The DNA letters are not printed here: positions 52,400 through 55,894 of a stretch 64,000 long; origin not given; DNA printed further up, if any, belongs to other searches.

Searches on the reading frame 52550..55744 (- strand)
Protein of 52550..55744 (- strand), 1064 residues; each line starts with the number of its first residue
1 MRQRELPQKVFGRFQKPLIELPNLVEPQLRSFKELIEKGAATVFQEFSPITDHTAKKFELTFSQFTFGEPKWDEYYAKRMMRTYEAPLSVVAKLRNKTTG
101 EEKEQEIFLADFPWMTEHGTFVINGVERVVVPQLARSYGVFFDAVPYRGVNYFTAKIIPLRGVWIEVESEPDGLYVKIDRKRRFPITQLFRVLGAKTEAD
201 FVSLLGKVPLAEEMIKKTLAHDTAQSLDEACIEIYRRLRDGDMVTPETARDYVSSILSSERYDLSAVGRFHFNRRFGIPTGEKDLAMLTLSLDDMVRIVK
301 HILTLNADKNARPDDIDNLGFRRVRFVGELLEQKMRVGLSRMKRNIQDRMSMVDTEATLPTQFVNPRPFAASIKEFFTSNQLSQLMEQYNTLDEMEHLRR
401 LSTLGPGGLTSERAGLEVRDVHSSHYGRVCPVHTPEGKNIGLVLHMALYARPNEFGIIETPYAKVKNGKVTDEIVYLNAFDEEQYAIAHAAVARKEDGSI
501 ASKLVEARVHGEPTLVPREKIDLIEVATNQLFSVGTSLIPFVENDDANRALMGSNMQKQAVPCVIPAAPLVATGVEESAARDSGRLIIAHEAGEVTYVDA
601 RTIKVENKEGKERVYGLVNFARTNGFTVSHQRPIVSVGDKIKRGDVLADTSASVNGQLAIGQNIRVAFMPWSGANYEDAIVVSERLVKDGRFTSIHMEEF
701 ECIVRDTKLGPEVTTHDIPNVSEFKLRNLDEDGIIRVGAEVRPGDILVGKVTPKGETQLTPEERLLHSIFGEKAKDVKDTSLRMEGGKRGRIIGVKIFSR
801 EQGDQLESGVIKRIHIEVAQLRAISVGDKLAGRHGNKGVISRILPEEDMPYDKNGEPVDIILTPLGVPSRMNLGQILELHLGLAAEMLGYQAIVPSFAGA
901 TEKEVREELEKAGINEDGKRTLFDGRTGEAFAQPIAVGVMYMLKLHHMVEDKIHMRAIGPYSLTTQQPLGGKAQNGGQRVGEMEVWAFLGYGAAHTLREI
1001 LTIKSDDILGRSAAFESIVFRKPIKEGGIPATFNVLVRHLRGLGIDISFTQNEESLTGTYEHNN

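Call 44: search_protein_families(library=pfam, proteins=[window:52550-55744:-], max_evalue=0.001)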
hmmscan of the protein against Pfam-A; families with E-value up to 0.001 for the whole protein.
window:52550-55744:- (1064 aa): 6 families
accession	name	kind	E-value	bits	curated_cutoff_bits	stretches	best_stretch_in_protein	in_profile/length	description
PF00562.33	RNA_pol_Rpb2_6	-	5.9e-126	421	23.4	1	589-974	2-373/373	RNA polymerase Rpb2, domain 6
PF04565.21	RNA_pol_Rpb2_3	-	1e-26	93.3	21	1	384-451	1-67/68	RNA polymerase Rpb2, domain 3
PF04560.25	RNA_pol_Rpb2_7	-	1e-19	71.1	32.1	1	976-1050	1-85/87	RNA polymerase Rpb2, domain 7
PF10385.14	RNA_pol_Rpb2_45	-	2.1e-19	69.8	28.2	1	462-527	1-66/66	RNA polymerase beta subunit external 1 domain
PF04561.19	RNA_pol_Rpb2_2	-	1e-14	55.1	21.7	1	152-325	19-190/190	RNA polymerase Rpb2, domain 2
PF04563.20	RNA_pol_Rpb2_1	-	2.2e-14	53.9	28.2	1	23-357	1-189/203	RNA polymerase beta subunit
